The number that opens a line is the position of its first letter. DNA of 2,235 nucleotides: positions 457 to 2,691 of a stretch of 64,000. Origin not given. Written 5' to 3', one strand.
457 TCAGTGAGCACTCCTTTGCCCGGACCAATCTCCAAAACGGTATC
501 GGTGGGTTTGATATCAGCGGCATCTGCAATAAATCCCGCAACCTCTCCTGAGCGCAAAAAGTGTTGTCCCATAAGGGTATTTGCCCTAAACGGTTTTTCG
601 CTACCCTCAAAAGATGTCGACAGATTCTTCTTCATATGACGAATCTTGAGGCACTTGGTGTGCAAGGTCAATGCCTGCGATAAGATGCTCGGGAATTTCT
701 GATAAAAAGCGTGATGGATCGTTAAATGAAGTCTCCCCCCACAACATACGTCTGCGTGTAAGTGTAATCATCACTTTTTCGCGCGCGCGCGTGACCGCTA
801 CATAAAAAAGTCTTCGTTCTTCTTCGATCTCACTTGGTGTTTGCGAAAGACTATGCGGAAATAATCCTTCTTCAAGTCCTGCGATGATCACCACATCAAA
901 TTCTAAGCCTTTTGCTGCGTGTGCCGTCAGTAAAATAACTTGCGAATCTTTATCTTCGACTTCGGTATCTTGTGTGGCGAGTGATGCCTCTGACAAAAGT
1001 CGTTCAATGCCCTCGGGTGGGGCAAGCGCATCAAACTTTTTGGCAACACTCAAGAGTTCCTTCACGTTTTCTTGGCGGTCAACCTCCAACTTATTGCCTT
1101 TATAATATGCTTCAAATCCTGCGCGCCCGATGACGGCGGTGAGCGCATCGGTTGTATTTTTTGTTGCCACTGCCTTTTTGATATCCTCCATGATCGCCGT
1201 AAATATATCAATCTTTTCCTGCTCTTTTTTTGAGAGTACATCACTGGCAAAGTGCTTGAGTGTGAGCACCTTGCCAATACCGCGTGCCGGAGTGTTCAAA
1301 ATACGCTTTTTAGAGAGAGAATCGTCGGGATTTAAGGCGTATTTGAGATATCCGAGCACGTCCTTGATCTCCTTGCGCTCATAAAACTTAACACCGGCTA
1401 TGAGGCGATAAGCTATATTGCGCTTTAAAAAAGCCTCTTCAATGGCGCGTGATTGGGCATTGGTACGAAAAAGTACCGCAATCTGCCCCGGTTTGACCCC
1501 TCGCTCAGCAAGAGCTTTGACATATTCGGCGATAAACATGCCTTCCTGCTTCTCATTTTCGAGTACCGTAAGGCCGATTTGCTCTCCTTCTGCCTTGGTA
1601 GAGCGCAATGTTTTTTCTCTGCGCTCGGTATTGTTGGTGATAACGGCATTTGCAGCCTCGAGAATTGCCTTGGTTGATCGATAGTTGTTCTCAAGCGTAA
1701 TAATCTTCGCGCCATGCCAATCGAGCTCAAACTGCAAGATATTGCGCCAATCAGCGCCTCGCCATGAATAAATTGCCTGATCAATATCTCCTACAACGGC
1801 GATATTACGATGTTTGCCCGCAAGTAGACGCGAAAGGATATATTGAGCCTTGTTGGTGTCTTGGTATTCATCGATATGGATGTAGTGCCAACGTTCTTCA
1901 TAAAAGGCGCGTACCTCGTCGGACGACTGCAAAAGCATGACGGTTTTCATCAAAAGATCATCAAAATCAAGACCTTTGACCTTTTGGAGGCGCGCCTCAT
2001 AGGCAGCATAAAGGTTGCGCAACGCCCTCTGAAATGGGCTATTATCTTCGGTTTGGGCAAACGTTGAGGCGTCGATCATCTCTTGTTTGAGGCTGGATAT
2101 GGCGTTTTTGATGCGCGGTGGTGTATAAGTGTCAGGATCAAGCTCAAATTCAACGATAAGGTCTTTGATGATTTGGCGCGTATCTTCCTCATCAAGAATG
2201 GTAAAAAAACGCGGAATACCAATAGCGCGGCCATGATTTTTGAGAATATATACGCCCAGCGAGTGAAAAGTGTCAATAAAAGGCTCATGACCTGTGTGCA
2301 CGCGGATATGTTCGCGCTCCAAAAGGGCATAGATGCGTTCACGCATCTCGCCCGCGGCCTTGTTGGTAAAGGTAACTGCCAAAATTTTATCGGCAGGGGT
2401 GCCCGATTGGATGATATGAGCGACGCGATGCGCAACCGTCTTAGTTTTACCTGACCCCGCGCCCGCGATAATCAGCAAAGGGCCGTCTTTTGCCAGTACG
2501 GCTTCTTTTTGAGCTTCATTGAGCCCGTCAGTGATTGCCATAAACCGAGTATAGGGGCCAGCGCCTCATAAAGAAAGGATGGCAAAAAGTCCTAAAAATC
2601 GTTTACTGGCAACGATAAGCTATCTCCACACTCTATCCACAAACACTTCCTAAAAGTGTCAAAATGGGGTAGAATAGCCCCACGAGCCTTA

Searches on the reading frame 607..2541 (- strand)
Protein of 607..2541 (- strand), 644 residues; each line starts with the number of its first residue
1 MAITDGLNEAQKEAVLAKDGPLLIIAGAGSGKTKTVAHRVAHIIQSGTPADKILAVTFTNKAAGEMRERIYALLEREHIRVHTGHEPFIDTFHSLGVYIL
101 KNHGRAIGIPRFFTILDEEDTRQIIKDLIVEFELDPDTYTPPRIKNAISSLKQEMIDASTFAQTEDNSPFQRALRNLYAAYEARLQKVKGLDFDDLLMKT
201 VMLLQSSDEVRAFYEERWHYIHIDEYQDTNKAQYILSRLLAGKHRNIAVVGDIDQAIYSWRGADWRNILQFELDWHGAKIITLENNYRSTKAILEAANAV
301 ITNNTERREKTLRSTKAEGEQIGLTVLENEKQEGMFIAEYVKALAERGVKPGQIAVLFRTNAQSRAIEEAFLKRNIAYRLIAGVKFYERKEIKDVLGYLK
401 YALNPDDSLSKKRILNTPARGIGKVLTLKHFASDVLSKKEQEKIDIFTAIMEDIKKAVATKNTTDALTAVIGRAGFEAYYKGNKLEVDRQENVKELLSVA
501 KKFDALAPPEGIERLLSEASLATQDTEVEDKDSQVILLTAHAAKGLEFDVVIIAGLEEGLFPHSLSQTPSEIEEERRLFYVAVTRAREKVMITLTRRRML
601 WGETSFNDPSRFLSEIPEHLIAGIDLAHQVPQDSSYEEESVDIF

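Call 20: search_protein_families(library=pfam, proteins=[window:607-2541:-], max_evalue=0.001)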
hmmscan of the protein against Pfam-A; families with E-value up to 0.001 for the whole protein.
window:607-2541:- (644 aa): 8 families
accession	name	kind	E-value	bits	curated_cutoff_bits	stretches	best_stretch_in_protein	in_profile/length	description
PF00580.27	UvrD-helicase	-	4e-85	286.2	23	1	7-274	1-269/271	UvrD/REP helicase N-terminal domain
PF13361.12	UvrD_C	-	5.7e-75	253.3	25.6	1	281-596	1-349/350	UvrD-like helicase C-terminal domain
PF13245.12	AAA_19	-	2.2e-24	86.6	25.1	1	11-259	1-132/134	AAA domain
PF13538.12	UvrD_C_2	-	8.9e-11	41.9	27.4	1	537-592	4-51/52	UvrD-like helicase C-terminal domain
PF13087.12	AAA_12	-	7.1e-07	29.4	27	0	530-592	134-190/195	AAA domain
PF01443.25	Viral_helicase1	-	3.8e-06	27.3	21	0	523-592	168-226/228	Viral superfamily 1 RNA helicase core domain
PF13604.12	AAA_30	-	1.5e-05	25.3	27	0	7-70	2-66/191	AAA domain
PF13086.12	AAA_11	-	0.00016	21.9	27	1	7-72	2-74/257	AAA domain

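Call 30: find_encoding_contigs(protein=window:607-2541:-, flank=10000, max_places=3)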
Protein window:607-2541:- (644 aa): 5 contigs read that carry it; 3 places shown.
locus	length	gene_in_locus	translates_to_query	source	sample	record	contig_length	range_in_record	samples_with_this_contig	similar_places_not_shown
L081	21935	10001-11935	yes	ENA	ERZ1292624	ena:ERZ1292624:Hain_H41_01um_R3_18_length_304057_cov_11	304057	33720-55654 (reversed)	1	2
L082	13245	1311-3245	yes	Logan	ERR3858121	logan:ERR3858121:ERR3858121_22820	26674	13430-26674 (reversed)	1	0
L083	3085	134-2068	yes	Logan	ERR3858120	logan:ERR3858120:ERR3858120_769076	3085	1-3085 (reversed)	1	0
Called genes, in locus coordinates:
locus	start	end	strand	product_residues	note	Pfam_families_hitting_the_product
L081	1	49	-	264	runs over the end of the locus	-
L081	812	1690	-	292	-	PF02899:Phage_int_SAM_1, PF13495:Phage_int_SAM_4, PF00589:Phage_integrase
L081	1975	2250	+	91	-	PF00312:Ribosomal_S15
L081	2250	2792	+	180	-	PF01936:NYN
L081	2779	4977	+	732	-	PF01138:RNase_PH, PF03725:RNase_PH_C, PF01138:RNase_PH, PF00013:KH_1, PF22675:KH-I_KHDC4-BBP (faint), PF00575:S1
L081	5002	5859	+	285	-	-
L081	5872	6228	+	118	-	PF01258:zf-dskA_traR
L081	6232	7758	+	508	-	PF05362:Lon_C (weak), PF13541:ChlI, PF05496:RuvB_N (faint), PF00493:MCM, PF01078:Mg_chelatase, PF07728:AAA_5, PF13335:Mg_chelatase_C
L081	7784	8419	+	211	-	-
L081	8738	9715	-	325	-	PF01476:LysM, PF23446:LysM1_NFP_LYK (faint), PF23473:LysM3_LYK4_5 (weak), PF01476:LysM, PF01551:Peptidase_M23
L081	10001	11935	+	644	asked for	PF00580:UvrD-helicase, PF13245:AAA_19, PF13604:AAA_30 (faint), PF01443:Viral_helicase1 (faint), PF13087:AAA_12 (faint), PF13361:UvrD_C, PF13538:UvrD_C_2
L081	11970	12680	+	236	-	PF00398:RrnaAD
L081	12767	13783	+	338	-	PF18884:TSP3_bac (weak)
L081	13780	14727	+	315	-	-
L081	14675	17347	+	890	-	-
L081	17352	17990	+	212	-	-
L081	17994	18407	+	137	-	PF12666:PrgI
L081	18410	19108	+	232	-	PF26593:TraC-like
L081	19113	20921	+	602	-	PF19044:P-loop_TraG (weak), PF01935:DUF87 (weak), PF12846:AAA_10 (faint), PF19044:P-loop_TraG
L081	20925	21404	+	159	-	-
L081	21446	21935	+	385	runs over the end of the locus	-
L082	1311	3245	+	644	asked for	PF00580:UvrD-helicase, PF13245:AAA_19, PF13604:AAA_30 (faint), PF01443:Viral_helicase1 (faint), PF13087:AAA_12 (faint), PF13361:UvrD_C, PF13538:UvrD_C_2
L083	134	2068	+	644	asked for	PF00580:UvrD-helicase, PF13245:AAA_19, PF13604:AAA_30 (faint), PF01443:Viral_helicase1 (faint), PF13087:AAA_12 (faint), PF13361:UvrD_C, PF13538:UvrD_C_2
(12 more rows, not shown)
